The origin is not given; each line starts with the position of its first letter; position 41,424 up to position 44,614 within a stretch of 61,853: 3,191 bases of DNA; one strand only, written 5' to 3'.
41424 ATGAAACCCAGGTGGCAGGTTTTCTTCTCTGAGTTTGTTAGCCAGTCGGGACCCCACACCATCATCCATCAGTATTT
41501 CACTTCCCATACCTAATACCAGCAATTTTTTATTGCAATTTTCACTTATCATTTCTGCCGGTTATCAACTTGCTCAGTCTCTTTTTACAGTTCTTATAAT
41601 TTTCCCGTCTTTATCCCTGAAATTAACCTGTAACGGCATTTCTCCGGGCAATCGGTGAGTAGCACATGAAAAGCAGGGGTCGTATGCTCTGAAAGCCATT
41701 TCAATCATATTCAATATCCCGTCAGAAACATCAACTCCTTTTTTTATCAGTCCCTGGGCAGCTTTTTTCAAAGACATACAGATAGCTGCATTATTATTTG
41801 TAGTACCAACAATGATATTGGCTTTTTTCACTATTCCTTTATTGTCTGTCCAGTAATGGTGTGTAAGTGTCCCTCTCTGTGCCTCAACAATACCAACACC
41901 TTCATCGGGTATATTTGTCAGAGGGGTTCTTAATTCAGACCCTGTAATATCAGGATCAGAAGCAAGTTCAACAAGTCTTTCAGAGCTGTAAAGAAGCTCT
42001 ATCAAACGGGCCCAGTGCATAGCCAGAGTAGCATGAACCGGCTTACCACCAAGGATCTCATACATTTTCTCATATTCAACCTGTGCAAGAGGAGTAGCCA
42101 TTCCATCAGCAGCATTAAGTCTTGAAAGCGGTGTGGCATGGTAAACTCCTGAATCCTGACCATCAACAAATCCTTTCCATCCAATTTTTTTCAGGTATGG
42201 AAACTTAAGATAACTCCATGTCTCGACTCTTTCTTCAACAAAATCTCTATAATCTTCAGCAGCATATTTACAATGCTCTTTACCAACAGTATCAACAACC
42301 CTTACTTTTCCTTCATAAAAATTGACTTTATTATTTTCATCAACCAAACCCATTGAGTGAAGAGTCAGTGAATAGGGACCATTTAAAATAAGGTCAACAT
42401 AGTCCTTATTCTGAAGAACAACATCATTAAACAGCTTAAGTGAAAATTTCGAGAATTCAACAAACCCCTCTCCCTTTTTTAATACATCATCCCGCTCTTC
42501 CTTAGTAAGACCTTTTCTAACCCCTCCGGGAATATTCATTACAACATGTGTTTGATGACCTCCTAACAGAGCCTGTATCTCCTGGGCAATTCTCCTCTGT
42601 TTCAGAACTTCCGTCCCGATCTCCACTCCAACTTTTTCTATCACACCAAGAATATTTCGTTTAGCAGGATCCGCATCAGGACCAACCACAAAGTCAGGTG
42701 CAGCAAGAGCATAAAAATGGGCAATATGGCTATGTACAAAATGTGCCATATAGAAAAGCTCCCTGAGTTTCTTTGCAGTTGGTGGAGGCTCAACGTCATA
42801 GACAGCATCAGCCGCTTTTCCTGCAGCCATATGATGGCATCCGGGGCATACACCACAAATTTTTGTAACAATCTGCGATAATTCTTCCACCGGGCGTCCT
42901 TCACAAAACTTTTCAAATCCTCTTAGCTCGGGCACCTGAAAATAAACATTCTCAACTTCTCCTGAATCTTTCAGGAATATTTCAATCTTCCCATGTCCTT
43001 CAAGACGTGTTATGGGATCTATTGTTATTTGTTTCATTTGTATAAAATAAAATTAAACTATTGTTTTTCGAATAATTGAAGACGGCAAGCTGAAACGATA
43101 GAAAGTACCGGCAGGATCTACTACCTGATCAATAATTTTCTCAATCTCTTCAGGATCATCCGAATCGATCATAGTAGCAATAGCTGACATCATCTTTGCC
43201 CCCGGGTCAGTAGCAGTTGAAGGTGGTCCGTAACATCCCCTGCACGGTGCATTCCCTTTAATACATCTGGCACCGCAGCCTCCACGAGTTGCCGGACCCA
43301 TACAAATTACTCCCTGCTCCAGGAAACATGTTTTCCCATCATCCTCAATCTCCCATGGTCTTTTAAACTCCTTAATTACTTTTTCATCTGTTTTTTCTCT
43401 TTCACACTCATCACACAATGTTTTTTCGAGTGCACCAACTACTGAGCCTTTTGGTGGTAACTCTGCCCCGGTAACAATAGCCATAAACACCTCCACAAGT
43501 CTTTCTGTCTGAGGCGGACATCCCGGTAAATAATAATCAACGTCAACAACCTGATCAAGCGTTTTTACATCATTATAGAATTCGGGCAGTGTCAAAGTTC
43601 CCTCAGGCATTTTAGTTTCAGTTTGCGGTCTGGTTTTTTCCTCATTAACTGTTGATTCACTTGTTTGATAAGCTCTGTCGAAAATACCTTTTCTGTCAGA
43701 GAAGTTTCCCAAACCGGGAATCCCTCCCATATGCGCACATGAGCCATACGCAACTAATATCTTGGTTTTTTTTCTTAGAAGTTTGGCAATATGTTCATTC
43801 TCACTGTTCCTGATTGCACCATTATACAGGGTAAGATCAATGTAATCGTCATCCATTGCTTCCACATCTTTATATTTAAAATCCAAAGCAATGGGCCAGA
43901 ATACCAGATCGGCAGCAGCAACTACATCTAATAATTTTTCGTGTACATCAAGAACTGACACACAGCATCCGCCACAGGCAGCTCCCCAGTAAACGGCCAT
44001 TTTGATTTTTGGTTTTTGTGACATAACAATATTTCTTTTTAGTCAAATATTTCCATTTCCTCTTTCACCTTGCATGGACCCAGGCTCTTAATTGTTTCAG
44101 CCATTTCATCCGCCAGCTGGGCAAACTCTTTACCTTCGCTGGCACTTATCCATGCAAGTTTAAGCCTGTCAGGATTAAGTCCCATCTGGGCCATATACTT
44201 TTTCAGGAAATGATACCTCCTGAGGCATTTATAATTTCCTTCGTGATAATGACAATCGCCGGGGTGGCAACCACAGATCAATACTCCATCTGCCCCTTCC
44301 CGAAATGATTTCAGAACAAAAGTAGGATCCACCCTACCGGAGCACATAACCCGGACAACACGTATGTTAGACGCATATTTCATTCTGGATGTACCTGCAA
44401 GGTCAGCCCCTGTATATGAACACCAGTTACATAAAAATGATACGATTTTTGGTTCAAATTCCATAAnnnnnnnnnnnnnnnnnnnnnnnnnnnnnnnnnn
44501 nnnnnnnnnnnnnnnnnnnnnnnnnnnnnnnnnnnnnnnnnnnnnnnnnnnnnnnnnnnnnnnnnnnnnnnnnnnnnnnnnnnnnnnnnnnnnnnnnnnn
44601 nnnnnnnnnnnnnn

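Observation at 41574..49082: Mvh-type hydrogenase teamed with two different HdrA paralogues and a QmoC-like membrane subunit, with no HdrB/HdrC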

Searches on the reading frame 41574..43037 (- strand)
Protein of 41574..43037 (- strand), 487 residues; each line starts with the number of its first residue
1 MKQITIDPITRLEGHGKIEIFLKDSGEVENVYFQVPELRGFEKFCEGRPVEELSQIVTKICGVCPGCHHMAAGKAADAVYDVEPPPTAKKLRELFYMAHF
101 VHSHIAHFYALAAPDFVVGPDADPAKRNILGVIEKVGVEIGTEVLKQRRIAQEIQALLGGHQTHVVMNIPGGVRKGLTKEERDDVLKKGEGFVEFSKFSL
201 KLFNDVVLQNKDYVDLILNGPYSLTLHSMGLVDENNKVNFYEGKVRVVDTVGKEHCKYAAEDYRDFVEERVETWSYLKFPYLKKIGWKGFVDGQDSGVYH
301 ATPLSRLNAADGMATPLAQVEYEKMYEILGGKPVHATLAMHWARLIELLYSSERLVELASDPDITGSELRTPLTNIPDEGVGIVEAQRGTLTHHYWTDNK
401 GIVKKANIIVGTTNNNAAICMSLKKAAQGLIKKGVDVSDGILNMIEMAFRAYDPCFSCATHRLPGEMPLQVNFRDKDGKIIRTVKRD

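Call 3: search_protein_families(library=pfam, proteins=[window:41574-43037:-], max_evalue=0.01)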
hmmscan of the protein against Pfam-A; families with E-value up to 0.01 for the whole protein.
window:41574-43037:- (487 aa): 1 family
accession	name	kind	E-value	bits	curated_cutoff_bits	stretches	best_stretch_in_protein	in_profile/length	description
PF00374.24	NiFeSe_Hases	-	1e-33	117.5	25.8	2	39-117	1-79/508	Nickel-dependent hydrogenase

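Call 4: search_protein_families(library=ncbifam, proteins=[window:41574-43037:-], max_evalue=0.01)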
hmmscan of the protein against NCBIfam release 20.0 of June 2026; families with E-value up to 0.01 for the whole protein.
window:41574-43037:- (487 aa): 10 families
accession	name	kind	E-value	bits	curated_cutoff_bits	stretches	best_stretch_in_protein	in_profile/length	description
NF041785.2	VhuA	equivalog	1.6e-115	386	800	1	1-432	1-418/418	F420-non-reducing hydrogenase Vhu subunit A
NF033181.1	NiFeSe_hydrog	equivalog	5.8e-50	170.6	600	2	1-123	1-122/507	nickel-dependent hydrogenase large subunit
NF045518.1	H2_NiFeSe_large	exception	5.1e-48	164.1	780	1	3-463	3-482/485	NiFeSe hydrogenase large subunit HysA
NF040828.1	sulfhyd_ShyA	equivalog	1.4e-43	149.3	700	2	4-205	3-196/415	NAD(P)-dependent hydrogenase/sulfhydrogenase 2 subunit alpha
TIGR03295.1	frhA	equivalog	1.2e-40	139.7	392.5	1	2-463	3-397/412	coenzyme F420 hydrogenase subunit alpha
NF040832.1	sulfhyd_HydA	equivalog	1.9e-35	122.8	880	1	4-461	5-422/426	NADPH-dependent hydrogenase/sulfhydrogenase 1 subunit alpha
NF007778.0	PRK10467.1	equivalog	3.8e-28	98.1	969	2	2-131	3-135/567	hydrogenase 2 large subunit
NF007550.0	PRK10170.1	equivalog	1.2e-21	76.8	1101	2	3-121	18-136/597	Ni/Fe-hydrogenase large subunit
NF041786.2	VhuU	equivalog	3.6e-10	39.5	70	1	441-462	7-28/45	F420-non-reducing hydrogenase selenoprotein subunit VhuU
NF004739.1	PRK06075.1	equivalog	9.4e-06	24.6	360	1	15-110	13-110/384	NADH-quinone oxidoreductase subunit D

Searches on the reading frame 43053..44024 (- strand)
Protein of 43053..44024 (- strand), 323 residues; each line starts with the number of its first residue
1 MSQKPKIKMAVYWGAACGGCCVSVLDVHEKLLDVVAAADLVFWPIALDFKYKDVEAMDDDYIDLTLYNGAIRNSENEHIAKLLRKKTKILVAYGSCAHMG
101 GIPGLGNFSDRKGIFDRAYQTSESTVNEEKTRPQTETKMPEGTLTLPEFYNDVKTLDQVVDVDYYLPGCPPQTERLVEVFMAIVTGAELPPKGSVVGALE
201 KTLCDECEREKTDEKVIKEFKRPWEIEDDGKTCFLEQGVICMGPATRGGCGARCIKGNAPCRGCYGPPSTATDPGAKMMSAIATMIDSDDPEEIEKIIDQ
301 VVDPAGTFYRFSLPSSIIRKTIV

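Call 3: search_protein_families(library=pfam, proteins=[window:43053-44024:-], max_evalue=0.01)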
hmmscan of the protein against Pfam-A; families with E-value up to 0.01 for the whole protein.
window:43053-44024:- (323 aa): 1 family
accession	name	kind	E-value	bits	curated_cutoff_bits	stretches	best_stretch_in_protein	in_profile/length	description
PF01058.29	Oxidored_q6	-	5e-24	84.9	27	1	17-182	1-127/128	NADH ubiquinone oxidoreductase, 20 Kd subunit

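Call 4: search_protein_families(library=ncbifam, proteins=[window:43053-44024:-], max_evalue=0.01)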
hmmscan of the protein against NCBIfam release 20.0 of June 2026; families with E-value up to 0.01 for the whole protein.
window:43053-44024:- (323 aa): 15 families
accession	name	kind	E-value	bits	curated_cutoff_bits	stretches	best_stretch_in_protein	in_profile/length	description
NF045875.1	F420_non_VhuG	exception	3.2e-66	223.5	450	1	6-322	4-285/286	F420-non-reducing hydrogenase subunit VhuG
NF040831.1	sulfhyd_ShyD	equivalog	2.6e-20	73.1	460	3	7-135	1-121/240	NAD(P)-dependent hydrogenase/sulfhydrogenase 2 subunit delta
NF040836.1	sulfhyd_HydD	equivalog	8.6e-17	61.2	500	2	4-124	3-116/261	NADPH-dependent hydrogenase/sulfhydrogenase 1 subunit delta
TIGR03294.1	FrhG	equivalog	7.6e-15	55.3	245.5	2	13-102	8-93/228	coenzyme F420 hydrogenase subunit gamma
NF005012.1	PRK06411.1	subfamily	1.5e-08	34.4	116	1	149-183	120-154/166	NADH-quinone oxidoreductase subunit NuoB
TIGR01957.1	nuoB_fam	subfamily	5.5e-08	32.8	142.7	1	149-183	104-138/145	NADH-quinone oxidoreductase subunit B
NF011395.0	PRK14820.1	equivalog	9.2e-07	28.8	263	1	150-184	120-154/180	NADH-quinone oxidoreductase subunit B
NF011393.0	PRK14818.1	equivalog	1.8e-06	27.6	255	1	150-183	118-151/173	NADH dehydrogenase subunit B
NF011394.0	PRK14819.1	equivalog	3.9e-06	26.6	312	1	149-183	118-152/264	NADH-quinone oxidoreductase subunit B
NF011392.0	PRK14817.1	equivalog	4.3e-06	26.5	271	1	149-182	122-155/182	NADH-quinone oxidoreductase subunit B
NF011388.0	PRK14813.1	equivalog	2.3e-05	24.4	294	1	150-183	116-149/189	NADH dehydrogenase subunit B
NF011390.0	PRK14815.1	equivalog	3.7e-05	23.1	281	1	150-183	120-153/183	NADH dehydrogenase subunit B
NF011391.0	PRK14816.1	equivalog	0.00013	21.6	283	1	149-181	139-171/196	NADH-quinone oxidoreductase subunit B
NF009808.0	PRK13292.1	equivalog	0.00029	18.8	1156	1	149-183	111-145/791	NADH-quinone oxidoreductase subunit B/C/D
NF011389.0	PRK14814.1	equivalog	0.0018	18.1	285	1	150-183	120-153/186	NADH dehydrogenase subunit B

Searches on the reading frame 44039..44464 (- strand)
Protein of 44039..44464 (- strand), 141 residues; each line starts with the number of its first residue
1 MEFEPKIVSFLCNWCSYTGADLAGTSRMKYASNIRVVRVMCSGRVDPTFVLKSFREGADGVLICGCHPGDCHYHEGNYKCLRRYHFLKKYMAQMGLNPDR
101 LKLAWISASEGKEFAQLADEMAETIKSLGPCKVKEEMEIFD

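Call 3: search_protein_families(library=pfam, proteins=[window:44039-44464:-], max_evalue=0.01)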
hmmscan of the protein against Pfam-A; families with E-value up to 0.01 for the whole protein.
window:44039-44464:- (141 aa): 1 family
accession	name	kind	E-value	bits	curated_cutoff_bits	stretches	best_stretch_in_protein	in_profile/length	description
PF02662.21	FlpD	-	1.8e-54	183.4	22.3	1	7-129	1-123/123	Methyl-viologen-reducing hydrogenase, delta subunit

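Call 4: search_protein_families(library=ncbifam, proteins=[window:44039-44464:-], max_evalue=0.01)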
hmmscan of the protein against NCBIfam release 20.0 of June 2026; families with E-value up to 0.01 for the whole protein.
window:44039-44464:- (141 aa): 4 families
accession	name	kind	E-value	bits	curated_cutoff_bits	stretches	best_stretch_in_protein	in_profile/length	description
NF040770.1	hetero_SS_HdrA2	exception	2.7e-56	191.1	1100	1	4-132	647-775/777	CoB-CoM heterodisulfide reductase HdrA2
NF045873.1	F420_non_VhuD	exception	9.8e-40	135.7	215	1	4-134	1-131/132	F420-non-reducing hydrogenase iron-sulfur subunit VhuD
NF041891.1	hdrA_Methbact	equivalog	8.6e-15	54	1300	1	4-126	643-759/762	ferredoxin:CoB-CoM heterodisulfide reductase subunit HdrA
NF041778.1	hetero_SS_HdrA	equivalog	5.9e-06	24.4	1400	1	7-108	656-755/771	ferredoxin:CoB-CoM heterodisulfide reductase subunit HdrA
